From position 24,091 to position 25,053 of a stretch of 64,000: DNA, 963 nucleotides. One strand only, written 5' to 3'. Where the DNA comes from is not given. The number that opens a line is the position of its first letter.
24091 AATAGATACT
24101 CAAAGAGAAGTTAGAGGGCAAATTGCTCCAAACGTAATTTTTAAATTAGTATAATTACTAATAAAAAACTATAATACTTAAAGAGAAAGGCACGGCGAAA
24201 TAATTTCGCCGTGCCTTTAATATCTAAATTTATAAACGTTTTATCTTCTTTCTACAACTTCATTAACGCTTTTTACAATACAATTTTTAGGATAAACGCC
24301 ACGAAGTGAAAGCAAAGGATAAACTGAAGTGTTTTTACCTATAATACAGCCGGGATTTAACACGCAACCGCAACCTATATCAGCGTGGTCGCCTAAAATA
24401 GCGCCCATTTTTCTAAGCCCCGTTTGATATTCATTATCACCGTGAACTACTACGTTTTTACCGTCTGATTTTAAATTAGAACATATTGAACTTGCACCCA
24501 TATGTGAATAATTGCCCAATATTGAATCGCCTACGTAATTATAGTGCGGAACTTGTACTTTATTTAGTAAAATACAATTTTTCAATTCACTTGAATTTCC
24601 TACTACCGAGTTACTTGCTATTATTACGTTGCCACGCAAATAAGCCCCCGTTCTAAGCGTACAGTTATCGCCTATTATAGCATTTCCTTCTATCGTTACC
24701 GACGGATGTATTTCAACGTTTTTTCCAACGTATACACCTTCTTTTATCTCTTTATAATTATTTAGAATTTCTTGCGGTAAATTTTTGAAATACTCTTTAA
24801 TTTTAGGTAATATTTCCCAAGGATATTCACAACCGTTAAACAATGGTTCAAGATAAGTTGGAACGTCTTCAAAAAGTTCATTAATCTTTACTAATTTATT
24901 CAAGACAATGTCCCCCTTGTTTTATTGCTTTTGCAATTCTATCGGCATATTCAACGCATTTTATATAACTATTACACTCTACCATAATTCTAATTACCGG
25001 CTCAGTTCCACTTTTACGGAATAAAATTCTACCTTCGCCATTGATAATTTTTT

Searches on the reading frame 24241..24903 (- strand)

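Call 72: search_protein_families(library=pfam, proteins=[window:24241-24903:-], max_evalue=0.01)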
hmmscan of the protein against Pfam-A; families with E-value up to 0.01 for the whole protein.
window:24241-24903:- (220 aa): 4 families
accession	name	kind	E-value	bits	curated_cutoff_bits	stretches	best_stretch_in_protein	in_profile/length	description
PF00132.30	Hexapep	-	4.2e-19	67.8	27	4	56-91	1-36/36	Bacterial transferase hexapeptide (six repeats)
PF25084.1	LbH_EIF2B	-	2.5e-13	50.4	54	1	55-144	2-90/105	EIF2B subunit epsilon LbH domain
PF24894.1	Hexapep_GlmU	-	1.6e-05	25.4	23.3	1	74-125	34-84/104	GlmU-like, C-terminal hexapeptide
PF25087.1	GMPPB_C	-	0.0018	18.4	39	0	69-161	5-90/110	GMPPB C-terminal domain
